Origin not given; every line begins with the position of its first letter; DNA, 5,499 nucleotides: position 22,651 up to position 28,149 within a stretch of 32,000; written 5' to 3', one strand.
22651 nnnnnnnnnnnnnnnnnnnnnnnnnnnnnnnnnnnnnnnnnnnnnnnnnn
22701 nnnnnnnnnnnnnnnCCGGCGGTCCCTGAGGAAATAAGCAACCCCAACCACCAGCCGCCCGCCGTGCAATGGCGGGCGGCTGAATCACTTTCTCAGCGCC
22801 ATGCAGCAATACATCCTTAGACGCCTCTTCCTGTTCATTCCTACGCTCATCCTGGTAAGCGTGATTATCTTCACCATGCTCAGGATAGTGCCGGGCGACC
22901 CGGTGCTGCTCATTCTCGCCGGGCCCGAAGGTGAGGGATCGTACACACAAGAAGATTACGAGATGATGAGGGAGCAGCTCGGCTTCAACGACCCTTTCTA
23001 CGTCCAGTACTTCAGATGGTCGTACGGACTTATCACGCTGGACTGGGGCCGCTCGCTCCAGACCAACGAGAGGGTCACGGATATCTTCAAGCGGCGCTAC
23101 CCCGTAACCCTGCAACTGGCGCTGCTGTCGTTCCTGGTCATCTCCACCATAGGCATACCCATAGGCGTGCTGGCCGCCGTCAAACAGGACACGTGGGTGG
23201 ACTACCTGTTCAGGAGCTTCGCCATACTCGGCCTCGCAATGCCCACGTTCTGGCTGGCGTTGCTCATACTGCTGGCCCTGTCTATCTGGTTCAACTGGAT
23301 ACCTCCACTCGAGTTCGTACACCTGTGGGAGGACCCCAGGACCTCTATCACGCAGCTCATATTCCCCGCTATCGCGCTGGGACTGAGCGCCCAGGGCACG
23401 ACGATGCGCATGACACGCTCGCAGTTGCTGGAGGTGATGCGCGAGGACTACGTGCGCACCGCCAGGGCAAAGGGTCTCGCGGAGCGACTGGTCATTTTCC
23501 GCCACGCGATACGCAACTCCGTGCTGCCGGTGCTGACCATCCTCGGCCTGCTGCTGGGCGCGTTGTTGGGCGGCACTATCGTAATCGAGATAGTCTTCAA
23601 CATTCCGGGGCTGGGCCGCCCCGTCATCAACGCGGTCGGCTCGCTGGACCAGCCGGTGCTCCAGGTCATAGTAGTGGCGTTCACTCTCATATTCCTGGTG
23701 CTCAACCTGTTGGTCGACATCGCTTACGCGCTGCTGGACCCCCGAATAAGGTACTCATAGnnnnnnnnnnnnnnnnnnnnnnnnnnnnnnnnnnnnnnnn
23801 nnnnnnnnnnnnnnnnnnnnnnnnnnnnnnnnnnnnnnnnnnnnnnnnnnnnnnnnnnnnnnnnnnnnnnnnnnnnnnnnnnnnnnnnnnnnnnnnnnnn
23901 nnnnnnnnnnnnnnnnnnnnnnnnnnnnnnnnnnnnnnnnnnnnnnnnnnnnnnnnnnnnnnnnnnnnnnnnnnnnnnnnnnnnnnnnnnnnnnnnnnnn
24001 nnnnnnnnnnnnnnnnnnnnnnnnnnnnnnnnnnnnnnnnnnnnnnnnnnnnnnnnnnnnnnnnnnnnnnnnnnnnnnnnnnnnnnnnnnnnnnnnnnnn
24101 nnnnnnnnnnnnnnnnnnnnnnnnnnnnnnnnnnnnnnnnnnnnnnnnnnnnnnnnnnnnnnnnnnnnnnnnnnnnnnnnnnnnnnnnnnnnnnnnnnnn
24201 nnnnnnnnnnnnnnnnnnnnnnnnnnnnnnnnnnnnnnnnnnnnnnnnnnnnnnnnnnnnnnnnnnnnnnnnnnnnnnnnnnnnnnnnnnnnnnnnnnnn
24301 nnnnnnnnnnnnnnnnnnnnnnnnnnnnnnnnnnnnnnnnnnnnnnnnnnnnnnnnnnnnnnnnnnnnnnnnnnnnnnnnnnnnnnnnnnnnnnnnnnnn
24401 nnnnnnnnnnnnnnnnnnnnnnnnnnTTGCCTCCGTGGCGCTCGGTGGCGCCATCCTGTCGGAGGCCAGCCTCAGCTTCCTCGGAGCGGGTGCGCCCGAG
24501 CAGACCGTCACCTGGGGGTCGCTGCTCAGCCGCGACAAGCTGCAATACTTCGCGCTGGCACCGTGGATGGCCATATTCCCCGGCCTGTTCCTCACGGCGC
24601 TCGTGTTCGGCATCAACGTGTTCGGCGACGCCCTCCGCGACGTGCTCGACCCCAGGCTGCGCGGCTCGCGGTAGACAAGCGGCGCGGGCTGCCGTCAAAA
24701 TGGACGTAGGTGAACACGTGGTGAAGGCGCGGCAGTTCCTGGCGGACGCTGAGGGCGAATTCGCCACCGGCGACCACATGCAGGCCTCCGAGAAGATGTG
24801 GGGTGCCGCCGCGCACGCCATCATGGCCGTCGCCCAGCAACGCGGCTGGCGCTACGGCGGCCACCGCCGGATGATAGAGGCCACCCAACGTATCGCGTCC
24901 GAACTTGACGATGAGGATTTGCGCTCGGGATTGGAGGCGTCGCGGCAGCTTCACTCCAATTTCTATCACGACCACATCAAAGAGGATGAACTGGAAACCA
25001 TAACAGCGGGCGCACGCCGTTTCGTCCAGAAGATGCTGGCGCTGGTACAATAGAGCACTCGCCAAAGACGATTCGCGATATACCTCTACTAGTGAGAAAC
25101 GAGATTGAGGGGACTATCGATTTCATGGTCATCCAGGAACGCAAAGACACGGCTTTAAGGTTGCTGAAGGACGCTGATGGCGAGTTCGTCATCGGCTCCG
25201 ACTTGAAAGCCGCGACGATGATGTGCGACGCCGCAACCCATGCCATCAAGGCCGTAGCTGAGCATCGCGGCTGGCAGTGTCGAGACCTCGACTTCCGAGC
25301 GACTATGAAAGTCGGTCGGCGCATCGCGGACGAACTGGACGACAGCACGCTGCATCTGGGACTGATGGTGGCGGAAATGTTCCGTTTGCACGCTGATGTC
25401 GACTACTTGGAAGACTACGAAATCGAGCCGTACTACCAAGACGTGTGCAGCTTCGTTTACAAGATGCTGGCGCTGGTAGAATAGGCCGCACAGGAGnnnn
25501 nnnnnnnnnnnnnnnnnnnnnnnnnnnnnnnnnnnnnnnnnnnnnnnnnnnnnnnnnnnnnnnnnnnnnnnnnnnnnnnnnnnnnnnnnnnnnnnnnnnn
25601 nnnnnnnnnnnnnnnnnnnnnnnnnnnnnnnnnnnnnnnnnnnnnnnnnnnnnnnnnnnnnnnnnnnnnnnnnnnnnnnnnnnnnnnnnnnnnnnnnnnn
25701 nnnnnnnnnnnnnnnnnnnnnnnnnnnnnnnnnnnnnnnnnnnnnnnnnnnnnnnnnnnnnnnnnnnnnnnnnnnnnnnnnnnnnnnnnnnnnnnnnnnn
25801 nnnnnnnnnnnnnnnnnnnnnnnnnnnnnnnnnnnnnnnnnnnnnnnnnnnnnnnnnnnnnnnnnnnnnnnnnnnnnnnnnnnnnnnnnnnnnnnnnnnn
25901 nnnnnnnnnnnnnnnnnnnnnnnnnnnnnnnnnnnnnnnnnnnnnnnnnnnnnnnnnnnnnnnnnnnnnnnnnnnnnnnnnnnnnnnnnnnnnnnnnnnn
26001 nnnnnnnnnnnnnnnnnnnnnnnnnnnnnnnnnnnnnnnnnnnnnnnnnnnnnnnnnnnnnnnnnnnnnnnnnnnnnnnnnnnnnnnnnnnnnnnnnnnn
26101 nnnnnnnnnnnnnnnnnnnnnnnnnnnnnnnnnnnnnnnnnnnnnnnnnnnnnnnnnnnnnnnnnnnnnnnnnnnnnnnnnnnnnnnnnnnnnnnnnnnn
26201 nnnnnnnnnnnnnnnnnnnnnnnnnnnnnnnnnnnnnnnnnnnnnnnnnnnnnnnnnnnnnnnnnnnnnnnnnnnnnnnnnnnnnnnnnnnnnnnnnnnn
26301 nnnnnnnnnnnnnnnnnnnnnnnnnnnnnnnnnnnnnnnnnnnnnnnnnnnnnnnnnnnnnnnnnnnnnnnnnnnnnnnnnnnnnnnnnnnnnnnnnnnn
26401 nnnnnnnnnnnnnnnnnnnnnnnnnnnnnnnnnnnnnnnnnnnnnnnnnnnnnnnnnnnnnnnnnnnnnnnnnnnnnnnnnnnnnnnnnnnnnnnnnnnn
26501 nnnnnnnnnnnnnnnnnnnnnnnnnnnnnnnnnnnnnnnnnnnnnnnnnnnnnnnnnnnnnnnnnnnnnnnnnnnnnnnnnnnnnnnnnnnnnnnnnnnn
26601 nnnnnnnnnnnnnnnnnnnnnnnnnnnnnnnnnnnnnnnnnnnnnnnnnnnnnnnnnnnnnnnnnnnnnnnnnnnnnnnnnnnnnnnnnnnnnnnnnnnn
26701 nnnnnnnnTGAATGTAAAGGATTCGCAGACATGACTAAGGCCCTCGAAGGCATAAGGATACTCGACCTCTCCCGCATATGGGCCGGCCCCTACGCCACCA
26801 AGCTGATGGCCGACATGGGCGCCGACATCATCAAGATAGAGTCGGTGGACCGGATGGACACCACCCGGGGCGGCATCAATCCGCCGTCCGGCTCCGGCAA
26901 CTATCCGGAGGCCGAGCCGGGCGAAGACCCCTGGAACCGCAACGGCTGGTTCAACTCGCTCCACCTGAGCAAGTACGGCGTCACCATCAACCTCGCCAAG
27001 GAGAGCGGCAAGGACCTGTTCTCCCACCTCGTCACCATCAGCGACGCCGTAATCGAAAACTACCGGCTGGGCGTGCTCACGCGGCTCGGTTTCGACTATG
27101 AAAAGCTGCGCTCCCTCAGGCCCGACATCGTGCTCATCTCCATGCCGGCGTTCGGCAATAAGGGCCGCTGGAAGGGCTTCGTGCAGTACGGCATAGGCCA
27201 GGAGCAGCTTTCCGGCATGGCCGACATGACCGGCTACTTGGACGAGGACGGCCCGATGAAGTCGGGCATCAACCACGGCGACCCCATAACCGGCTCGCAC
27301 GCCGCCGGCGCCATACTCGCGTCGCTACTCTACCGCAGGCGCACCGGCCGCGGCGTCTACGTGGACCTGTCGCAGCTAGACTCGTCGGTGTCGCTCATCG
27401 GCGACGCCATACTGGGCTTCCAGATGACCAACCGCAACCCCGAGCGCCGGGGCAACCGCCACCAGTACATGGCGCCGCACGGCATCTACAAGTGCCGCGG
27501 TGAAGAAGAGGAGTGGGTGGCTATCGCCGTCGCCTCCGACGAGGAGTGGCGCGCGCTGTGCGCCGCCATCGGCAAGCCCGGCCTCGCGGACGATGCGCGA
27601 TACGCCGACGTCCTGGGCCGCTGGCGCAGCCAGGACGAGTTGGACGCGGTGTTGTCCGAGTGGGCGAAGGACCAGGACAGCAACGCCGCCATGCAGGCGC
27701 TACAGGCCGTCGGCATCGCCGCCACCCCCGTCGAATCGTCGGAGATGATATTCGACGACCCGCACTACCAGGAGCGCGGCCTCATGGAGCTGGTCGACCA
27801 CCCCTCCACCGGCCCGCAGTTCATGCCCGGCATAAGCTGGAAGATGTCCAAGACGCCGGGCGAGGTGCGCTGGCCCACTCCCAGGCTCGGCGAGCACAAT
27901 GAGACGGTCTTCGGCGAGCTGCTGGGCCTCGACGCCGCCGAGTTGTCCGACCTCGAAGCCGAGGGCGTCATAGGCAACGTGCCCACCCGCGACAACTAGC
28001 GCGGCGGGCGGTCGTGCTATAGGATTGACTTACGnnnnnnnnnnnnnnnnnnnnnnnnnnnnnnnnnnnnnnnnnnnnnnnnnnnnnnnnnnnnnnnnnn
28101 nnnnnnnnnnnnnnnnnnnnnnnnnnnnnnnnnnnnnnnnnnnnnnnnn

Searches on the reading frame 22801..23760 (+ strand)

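Call 22: search_protein_families(library=pfam, proteins=[window:22801-23760:+], max_evalue=0.001)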
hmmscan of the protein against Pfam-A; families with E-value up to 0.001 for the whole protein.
window:22801-23760:+ (319 aa): 2 families
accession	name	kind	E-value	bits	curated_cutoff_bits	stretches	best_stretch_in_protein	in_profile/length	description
PF00528.27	BPD_transp_1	-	4.1e-42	144.4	26.4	1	118-317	1-183/184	Binding-protein-dependent transport system inner membrane component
PF19300.4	BPD_transp_1_N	-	4.3e-11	43.5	23.8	1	1-107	1-114/114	Binding-prot-dependent transport system membrane comp, N-term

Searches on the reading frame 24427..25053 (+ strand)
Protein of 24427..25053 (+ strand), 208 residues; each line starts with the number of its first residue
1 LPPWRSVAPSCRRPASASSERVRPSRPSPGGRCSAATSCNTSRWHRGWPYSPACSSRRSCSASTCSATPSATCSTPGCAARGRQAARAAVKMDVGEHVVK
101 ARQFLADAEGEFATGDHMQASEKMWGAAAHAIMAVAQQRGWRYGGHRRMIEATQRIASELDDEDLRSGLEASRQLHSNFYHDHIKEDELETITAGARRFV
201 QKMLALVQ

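Call 21: search_protein_families(library=pfam, proteins=[window:24427-25053:+], max_evalue=0.001)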
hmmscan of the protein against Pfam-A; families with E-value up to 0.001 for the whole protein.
window:24427-25053:+ (208 aa): 1 family
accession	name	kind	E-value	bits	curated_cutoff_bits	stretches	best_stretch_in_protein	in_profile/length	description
PF05942.16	PaREP1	-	3.9e-13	49.7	24.4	1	97-191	2-106/115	Archaeal PaREP1/PaREP8 family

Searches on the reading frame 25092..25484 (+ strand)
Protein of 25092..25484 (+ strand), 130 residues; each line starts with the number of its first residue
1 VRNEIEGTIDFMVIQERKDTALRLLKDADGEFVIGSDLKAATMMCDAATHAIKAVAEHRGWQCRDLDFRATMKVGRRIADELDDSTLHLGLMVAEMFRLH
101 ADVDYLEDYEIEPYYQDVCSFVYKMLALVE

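Call 21: search_protein_families(library=pfam, proteins=[window:25092-25484:+], max_evalue=0.001)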
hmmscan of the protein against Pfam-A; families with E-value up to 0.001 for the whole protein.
window:25092-25484:+ (130 aa): 0 families

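Call 61: search_protein_families(library=phrogs, proteins=[window:25092-25484:+], max_evalue=0.01)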
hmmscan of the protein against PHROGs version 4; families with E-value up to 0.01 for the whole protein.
window:25092-25484:+ (130 aa): 1 family
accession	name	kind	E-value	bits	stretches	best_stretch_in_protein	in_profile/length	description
phrog_15780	-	unknown function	0.0029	18.4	1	45-63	7-25/37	-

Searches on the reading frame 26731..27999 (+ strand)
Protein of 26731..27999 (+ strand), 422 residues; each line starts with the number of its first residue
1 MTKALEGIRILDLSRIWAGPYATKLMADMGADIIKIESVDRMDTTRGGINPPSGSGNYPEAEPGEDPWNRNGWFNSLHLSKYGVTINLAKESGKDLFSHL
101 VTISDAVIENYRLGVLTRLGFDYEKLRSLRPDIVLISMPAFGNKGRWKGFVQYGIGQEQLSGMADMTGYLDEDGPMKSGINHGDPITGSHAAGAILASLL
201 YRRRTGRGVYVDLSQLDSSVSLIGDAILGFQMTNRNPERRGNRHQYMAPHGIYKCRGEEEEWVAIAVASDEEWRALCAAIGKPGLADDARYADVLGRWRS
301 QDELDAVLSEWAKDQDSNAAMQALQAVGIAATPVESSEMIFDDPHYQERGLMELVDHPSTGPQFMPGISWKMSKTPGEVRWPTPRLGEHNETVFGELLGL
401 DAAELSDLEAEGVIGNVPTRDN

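Call 21: search_protein_families(library=pfam, proteins=[window:26731-27999:+], max_evalue=0.001)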
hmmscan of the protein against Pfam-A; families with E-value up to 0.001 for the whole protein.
window:26731-27999:+ (422 aa): 1 family
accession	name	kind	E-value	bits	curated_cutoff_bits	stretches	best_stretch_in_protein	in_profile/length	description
PF02515.22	CoA_transf_3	-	2e-105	353.3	23.3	1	5-390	1-366/366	CoA-transferase family III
